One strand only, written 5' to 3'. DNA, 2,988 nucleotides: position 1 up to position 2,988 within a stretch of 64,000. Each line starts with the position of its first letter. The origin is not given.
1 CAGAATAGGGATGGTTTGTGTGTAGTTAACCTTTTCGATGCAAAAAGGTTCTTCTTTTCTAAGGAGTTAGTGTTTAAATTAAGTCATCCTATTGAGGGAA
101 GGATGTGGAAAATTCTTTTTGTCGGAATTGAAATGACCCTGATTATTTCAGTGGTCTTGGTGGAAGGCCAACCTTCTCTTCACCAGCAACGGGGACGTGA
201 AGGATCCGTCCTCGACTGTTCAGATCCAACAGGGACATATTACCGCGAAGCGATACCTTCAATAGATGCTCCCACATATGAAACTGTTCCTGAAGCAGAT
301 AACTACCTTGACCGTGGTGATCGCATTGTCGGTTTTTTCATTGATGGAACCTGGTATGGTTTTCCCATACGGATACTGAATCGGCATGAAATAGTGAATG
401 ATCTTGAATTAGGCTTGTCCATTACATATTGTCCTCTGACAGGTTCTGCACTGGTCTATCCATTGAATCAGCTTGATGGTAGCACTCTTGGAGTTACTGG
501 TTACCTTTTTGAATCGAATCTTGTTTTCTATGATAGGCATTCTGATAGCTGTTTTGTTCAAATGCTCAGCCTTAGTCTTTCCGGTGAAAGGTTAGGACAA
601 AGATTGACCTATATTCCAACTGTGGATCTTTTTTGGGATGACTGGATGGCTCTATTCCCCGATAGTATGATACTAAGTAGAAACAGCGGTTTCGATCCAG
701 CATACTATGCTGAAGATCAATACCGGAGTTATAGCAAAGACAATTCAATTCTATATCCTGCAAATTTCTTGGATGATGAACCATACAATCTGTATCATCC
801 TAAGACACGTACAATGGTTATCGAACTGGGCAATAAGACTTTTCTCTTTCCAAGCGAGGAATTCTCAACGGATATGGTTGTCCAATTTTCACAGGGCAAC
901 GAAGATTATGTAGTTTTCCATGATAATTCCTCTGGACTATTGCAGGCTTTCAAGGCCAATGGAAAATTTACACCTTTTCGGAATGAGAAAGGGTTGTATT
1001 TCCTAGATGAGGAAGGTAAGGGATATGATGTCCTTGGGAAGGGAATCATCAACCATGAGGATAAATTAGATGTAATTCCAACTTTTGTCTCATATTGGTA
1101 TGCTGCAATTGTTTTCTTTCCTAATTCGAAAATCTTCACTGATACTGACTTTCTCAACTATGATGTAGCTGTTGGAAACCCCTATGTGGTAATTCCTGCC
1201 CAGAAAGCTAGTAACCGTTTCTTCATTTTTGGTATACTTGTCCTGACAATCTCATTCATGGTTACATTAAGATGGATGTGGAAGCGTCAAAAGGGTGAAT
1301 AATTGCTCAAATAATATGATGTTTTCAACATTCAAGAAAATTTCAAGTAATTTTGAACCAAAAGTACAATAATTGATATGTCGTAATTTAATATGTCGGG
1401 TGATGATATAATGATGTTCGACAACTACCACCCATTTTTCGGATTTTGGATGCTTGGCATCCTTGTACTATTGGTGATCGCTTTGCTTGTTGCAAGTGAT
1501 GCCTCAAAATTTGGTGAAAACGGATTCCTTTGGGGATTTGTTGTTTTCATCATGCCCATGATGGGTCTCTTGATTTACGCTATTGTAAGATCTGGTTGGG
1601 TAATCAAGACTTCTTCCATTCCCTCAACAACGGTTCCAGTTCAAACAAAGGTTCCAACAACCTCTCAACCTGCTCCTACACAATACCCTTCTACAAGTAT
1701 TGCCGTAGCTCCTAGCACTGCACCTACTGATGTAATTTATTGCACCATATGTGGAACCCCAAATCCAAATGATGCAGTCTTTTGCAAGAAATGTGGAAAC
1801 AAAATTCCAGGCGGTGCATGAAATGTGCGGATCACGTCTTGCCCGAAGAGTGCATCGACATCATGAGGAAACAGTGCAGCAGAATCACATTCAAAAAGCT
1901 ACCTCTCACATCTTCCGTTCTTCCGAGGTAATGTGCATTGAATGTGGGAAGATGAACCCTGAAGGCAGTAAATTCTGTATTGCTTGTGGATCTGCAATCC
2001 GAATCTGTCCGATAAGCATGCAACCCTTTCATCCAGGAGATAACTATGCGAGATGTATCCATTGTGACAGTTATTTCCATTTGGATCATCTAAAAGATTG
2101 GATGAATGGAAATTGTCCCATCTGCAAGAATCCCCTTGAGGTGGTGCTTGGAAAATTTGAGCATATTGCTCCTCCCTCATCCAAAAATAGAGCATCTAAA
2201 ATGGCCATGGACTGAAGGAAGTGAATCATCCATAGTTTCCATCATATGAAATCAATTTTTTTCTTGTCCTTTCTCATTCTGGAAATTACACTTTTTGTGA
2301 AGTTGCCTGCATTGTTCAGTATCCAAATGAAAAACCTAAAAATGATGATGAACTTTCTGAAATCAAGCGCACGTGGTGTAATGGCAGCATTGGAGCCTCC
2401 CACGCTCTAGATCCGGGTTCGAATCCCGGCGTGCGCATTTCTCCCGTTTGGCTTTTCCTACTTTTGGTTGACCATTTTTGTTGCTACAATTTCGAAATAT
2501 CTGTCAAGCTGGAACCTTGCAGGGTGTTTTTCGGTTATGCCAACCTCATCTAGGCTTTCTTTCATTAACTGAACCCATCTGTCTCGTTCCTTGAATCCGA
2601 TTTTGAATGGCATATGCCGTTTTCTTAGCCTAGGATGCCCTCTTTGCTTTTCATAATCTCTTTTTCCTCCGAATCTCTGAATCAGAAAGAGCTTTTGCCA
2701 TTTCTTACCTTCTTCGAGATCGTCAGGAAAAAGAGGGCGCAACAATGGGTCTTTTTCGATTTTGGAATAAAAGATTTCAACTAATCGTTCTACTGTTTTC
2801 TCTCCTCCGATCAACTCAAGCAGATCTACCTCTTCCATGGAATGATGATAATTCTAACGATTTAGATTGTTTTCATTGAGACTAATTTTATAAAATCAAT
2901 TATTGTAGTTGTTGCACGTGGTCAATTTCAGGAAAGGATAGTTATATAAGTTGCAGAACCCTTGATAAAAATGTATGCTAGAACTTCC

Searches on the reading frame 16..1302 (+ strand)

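Call 63: search_protein_families(library=pfam, proteins=[window:16-1302:+], max_evalue=0.001)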
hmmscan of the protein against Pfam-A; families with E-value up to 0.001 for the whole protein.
window:16-1302:+ (428 aa): 1 family
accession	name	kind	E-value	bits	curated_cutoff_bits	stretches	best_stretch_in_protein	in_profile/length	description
PF11376.13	DUF3179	-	7.7e-56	190.1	27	1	78-370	2-291/292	Protein of unknown function (DUF3179)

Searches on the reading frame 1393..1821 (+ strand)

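Call 63: search_protein_families(library=pfam, proteins=[window:1393-1821:+], max_evalue=0.001)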
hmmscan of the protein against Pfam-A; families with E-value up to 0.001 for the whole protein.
window:1393-1821:+ (142 aa): 4 families
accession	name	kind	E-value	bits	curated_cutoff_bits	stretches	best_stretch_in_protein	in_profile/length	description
PF24463.1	DUF7577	-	2.3e-06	27.5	28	1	113-138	1-26/27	Domain of unknown function (DUF7577)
PF13240.11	Zn_Ribbon_1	-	2e-05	24.7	25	1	116-137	1-22/23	zinc-ribbon domain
PF12773.13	DZR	-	0.00012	22.6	27.3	1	117-138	1-22/45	Double zinc ribbon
PF13248.11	Zn_ribbon_3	-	0.00068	19.5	27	0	115-138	3-26/26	zinc-ribbon domain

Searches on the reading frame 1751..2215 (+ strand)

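Call 63: search_protein_families(library=pfam, proteins=[window:1751-2215:+], max_evalue=0.001)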
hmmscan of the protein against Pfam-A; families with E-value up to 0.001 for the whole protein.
window:1751-2215:+ (154 aa): 3 families
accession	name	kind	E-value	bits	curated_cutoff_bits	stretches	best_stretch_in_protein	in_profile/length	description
PF12773.13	DZR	-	3.2e-07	30.9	27.3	1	62-112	1-37/45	Double zinc ribbon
PF13240.11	Zn_Ribbon_1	-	7.1e-07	29.3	25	1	62-82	2-22/23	zinc-ribbon domain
PF17032.10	Zn_ribbon_15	-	0.00065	20.9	28.9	0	51-80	51-73/73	zinc-ribbon family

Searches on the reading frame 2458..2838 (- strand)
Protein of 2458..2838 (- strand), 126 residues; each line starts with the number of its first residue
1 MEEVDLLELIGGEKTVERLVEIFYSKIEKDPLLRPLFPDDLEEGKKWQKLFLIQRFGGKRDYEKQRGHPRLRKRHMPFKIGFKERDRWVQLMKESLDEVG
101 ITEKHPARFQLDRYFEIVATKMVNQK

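Call 63: search_protein_families(library=pfam, proteins=[window:2458-2838:-], max_evalue=0.001)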
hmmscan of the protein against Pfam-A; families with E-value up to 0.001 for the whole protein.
window:2458-2838:- (126 aa): 1 family
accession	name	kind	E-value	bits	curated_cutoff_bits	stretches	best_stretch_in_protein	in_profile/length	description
PF01152.27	Bac_globin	-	7e-26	91.2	21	1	6-106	2-105/121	Bacterial-like globin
